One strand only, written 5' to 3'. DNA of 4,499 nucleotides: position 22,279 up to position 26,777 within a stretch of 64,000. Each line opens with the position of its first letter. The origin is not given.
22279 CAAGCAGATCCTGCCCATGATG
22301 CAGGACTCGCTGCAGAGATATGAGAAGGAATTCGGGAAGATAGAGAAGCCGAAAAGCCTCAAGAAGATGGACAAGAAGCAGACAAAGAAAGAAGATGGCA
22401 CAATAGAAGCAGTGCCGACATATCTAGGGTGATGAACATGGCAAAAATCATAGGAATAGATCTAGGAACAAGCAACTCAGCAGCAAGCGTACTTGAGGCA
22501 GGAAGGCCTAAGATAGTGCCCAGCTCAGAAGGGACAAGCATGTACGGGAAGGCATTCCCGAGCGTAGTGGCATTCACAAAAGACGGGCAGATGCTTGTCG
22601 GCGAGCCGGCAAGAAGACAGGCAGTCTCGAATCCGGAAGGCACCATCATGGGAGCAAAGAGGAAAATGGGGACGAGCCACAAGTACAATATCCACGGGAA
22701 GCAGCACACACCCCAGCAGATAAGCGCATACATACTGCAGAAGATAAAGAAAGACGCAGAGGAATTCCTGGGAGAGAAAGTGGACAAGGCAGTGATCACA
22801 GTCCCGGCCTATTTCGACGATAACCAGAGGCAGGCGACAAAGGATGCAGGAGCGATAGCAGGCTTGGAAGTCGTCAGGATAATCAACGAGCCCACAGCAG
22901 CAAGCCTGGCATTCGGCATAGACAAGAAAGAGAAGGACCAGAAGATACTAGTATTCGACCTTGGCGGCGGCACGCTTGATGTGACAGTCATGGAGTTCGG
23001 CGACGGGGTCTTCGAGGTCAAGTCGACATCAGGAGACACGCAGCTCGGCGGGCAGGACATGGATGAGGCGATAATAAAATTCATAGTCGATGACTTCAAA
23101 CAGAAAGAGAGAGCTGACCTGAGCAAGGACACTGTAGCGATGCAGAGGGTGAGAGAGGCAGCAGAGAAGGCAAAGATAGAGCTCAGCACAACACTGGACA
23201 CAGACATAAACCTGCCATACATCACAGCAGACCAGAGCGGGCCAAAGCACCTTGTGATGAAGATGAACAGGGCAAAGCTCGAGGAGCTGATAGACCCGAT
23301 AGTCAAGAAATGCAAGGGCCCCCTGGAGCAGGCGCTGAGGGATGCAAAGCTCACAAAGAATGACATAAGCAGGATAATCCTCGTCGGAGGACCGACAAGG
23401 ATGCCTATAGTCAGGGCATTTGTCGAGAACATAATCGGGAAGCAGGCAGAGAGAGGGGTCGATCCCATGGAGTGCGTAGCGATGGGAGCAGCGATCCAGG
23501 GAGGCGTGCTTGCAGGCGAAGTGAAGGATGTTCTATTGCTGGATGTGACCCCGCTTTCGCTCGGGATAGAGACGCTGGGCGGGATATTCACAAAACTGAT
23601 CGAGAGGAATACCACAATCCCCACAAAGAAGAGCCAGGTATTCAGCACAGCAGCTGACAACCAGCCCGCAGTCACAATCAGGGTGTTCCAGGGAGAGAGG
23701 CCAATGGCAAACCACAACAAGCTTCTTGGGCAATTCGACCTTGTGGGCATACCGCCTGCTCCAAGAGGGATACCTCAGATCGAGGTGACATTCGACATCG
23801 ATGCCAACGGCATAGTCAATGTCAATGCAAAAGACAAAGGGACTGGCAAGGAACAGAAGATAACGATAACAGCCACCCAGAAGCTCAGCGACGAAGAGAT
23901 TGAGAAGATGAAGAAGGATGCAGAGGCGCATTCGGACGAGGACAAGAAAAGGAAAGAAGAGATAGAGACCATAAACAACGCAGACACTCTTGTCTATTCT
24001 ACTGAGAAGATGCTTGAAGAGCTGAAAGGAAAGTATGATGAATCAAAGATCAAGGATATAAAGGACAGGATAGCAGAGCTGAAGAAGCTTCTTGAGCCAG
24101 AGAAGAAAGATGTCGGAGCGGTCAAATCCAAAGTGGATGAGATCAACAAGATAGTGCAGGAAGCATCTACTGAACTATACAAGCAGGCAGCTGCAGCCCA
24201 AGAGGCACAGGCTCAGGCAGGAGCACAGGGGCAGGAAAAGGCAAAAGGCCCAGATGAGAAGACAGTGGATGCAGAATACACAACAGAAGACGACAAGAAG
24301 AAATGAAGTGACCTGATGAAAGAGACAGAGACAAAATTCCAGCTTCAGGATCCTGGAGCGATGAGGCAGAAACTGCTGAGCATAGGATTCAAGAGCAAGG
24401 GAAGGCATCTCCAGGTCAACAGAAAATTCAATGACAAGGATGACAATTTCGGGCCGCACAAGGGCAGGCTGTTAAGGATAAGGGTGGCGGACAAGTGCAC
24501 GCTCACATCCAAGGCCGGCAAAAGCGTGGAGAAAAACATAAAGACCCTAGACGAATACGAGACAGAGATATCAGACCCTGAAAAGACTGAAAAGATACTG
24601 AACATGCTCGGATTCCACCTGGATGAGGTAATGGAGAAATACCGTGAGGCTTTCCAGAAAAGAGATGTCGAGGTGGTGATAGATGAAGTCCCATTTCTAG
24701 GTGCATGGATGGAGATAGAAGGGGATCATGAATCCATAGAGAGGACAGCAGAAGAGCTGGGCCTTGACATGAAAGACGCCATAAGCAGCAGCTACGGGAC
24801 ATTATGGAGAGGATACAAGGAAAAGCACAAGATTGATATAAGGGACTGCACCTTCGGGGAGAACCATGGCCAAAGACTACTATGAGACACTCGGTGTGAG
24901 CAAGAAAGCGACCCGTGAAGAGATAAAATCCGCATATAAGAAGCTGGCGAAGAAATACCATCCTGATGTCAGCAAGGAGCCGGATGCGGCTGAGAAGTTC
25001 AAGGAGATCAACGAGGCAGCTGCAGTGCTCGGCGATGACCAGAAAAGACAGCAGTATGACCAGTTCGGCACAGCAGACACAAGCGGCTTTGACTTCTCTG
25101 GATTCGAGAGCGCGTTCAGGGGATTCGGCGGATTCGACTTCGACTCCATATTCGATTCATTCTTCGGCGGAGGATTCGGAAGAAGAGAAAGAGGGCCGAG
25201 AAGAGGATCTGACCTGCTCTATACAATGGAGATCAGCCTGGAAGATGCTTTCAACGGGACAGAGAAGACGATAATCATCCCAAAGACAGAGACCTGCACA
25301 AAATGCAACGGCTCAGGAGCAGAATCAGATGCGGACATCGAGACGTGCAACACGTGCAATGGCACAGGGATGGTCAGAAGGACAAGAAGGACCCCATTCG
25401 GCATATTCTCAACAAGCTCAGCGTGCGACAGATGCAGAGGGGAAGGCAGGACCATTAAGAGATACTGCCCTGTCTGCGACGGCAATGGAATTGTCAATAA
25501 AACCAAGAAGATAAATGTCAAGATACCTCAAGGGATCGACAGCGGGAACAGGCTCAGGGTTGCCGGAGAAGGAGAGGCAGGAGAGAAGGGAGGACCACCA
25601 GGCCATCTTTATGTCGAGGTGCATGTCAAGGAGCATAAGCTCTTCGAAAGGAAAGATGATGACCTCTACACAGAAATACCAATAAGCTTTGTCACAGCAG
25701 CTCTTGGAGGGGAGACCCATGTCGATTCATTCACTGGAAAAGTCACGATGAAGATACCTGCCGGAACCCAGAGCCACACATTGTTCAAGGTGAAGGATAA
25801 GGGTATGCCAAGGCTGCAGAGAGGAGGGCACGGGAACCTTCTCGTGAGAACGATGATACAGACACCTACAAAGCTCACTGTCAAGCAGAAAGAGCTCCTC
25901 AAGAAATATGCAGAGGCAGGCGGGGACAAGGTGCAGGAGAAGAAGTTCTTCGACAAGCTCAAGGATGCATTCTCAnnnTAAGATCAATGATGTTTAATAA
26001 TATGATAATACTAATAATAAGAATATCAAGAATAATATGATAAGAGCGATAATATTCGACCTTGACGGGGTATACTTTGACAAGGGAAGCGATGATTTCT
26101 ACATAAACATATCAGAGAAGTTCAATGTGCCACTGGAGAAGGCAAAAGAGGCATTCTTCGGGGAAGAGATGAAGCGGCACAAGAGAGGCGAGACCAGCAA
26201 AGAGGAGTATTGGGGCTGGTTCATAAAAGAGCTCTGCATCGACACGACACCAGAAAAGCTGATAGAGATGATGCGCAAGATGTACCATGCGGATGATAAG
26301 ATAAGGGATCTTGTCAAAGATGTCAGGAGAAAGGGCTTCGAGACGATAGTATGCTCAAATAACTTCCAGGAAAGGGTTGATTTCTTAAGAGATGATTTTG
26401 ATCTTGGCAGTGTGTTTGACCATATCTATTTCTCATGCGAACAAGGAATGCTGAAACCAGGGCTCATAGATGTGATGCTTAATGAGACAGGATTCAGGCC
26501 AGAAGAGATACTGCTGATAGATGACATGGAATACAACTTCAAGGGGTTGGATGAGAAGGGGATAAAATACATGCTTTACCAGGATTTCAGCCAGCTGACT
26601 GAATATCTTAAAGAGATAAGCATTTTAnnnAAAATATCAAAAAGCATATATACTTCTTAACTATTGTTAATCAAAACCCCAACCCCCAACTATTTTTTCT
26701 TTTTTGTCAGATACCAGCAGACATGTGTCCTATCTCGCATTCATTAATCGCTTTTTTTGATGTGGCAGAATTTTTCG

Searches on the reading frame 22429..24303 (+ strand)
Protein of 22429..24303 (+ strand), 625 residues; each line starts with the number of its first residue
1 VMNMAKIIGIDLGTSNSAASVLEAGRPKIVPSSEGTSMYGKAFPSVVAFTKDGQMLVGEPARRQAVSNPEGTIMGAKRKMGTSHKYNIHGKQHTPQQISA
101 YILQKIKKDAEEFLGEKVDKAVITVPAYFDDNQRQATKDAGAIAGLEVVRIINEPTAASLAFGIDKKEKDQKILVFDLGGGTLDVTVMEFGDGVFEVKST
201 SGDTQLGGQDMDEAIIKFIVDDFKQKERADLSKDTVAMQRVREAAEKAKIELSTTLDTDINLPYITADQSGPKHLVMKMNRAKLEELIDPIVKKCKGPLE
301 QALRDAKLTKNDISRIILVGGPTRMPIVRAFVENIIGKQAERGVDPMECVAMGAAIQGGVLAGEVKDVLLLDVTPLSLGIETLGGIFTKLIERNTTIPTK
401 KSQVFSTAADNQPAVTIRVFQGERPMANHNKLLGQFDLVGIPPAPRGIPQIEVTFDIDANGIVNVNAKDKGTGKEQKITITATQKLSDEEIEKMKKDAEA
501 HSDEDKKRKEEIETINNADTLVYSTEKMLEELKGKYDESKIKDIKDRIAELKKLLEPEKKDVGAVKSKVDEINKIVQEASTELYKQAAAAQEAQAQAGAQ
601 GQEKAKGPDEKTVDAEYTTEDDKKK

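Call 12: search_protein_families(library=ncbifam, proteins=[window:22429-24303:+], max_evalue=0.00001)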
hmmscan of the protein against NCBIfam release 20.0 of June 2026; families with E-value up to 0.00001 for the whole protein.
window:22429-24303:+ (625 aa): 14 families
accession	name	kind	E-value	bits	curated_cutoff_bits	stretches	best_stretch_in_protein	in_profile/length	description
NF001413.0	PRK00290.1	equivalog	1.1e-271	902.8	648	1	4-623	1-624/625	molecular chaperone DnaK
TIGR02350.1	prok_dnaK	equivalog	3.1e-267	887.7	822.55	1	6-584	1-595/596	molecular chaperone DnaK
NF009947.0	PRK13411.1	equivalog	4.7e-241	801.5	1002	2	87-612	102-628/662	molecular chaperone DnaK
NF009946.0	PRK13410.1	equivalog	1.1e-212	707.9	1019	2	90-604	107-619/669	molecular chaperone DnaK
TIGR01991.1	HscA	equivalog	1.3e-159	532.5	708.55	1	8-578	2-579/600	Fe-S protein assembly chaperone HscA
NF003520.0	PRK05183.1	subfamily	2.2e-158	528.5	620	1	7-580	21-601/621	Fe-S protein assembly chaperone HscA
NF002399.0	PRK01433.1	equivalog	2.7e-101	340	743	1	7-578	21-572/595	Fe-S protein assembly chaperone HscA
NF008673.0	PRK11678.1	equivalog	1.5e-22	80.1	331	2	98-193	129-231/450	molecular chaperone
NF010539.0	PRK13927.1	subfamily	4.6e-17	61.9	293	1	5-355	6-323/339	rod shape-determining protein MreB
TIGR00904.1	mreB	subfamily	6.8e-17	61.5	365.75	1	8-355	5-323/334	MreB/Mrl family cell shape determining protein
NF011660.0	PRK15080.1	equivalog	4.8e-13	49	182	1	101-205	77-175/277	ethanolamine utilization protein EutJ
NF010540.1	PRK13929.1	exception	7.8e-13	48.2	515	1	6-355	5-321/334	rod-share determining protein MreBH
TIGR02529.1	EutJ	subfamily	4.1e-12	46.1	152.1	1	101-206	44-143/239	ethanolamine utilization protein EutJ family protein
TIGR01174.1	ftsA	equivalog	7.7e-08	31.8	175.85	1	130-349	156-350/371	cell division protein FtsA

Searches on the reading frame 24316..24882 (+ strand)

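Call 12: search_protein_families(library=ncbifam, proteins=[window:24316-24882:+], max_evalue=0.00001)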
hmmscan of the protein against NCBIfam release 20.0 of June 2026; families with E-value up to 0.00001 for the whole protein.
window:24316-24882:+ (189 aa): 1 family
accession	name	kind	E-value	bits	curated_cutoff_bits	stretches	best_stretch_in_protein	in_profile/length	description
TIGR00318.1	cyaB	equivalog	1.1e-18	67.7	57.95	1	2-144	2-143/174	class IV adenylate cyclase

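Call 30: search_protein_families(library=pfam, proteins=[window:24316-24882:+], max_evalue=0.01)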
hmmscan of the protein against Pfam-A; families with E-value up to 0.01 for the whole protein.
window:24316-24882:+ (189 aa): 1 family
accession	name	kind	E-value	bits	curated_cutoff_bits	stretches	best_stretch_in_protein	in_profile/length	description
PF01928.26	CYTH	-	2e-15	57.5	23.2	1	1-160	1-179/179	CYTH domain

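Call 72: search_protein_families(library=padloc, proteins=[window:24316-24882:+], max_evalue=0.001)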
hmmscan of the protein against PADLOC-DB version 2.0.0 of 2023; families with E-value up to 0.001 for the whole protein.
window:24316-24882:+ (189 aa): 0 families

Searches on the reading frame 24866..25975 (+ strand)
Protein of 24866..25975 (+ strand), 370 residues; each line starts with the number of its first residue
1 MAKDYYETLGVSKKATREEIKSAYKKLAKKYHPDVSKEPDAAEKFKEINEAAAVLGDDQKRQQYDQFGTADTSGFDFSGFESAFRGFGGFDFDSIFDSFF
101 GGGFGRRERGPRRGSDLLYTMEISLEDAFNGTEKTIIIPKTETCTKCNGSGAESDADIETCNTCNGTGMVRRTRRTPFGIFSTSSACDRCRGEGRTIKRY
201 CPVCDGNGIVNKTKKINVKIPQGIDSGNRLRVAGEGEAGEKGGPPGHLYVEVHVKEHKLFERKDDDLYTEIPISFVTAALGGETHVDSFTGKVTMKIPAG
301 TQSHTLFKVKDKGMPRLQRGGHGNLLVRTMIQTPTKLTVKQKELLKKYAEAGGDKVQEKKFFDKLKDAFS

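Call 12: search_protein_families(library=ncbifam, proteins=[window:24866-25975:+], max_evalue=0.00001)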
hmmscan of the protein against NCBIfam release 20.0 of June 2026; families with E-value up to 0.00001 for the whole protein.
window:24866-25975:+ (370 aa): 13 families
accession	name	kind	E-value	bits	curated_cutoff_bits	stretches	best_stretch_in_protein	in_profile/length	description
TIGR02349.1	DnaJ_bact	equivalog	1.1e-132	442.7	377.2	1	4-351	1-353/354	molecular chaperone DnaJ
NF008035.0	PRK10767.1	subfamily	5.6e-130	433.7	338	1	2-369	3-369/374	molecular chaperone DnaJ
NF010894.0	PRK14301.1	equivalog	2.7e-110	368.9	548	1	2-368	3-369/373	chaperone protein DnaJ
NF010885.0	PRK14292.1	equivalog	6.4e-107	357.8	585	1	3-369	2-368/371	chaperone protein DnaJ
NF010871.0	PRK14278.1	equivalog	8.9e-106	353.9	502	1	1-369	1-375/378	molecular chaperone DnaJ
NF010874.0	PRK14281.1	equivalog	6.6e-90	302.1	619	1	1-370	1-397/397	chaperone protein DnaJ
NF010872.0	PRK14279.1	equivalog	2.3e-89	300.3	556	1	2-352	8-379/394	molecular chaperone DnaJ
NF010892.0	PRK14299.1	equivalog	8.6e-61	205.7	392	2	2-139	3-154/291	chaperone protein DnaJ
NF007618.0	PRK10266.1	equivalog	9.4e-58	196.1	403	2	3-136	4-139/306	curved DNA-binding protein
NF037946.1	terminal_TopJ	equivalog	5.8e-47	160.7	300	2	3-102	5-93/810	terminal organelle assembly protein TopJ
TIGR03835.1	termin_org_DnaJ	equivalog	1.4e-28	99.8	512.25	1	3-100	2-88/871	terminal organelle assembly protein TopJ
NF050028.1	CldAdptActJ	equivalog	6.5e-08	33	150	1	4-64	3-69/93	cold adaptation protein ActJcold adaptation protein ActJ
NF058604.1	RtpA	equivalog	1.8e-06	27.9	65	0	142-170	10-35/50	anti-TRAP protein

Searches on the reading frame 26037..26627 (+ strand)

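Call 12: search_protein_families(library=ncbifam, proteins=[window:26037-26627:+], max_evalue=0.00001)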
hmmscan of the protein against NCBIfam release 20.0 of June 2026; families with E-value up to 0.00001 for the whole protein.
window:26037-26627:+ (197 aa): 4 families
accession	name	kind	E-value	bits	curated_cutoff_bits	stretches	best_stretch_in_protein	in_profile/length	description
NF006991.0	PRK09456.1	equivalog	6.8e-16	58.5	295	1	6-193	4-196/199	glucose-1-phosphatase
TIGR02247.1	HAD-1A3-hyp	subfamily_domain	1.4e-14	54.4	125.4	1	2-194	2-208/211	epoxide hydrolase N-terminal domain-like phosphatase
TIGR01509.1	HAD-SF-IA-v3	subfamily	3.8e-07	30.4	29.4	0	75-180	55-153/154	HAD-IA family hydrolase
TIGR02252.1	DREG-2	subfamily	4.1e-07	30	155.2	1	80-170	101-193/203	HAD hydrolase, REG-2-like, family IA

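Call 72: search_protein_families(library=padloc, proteins=[window:26037-26627:+], max_evalue=0.001)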
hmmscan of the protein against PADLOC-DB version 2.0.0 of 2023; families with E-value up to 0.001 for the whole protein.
window:26037-26627:+ (197 aa): 0 families
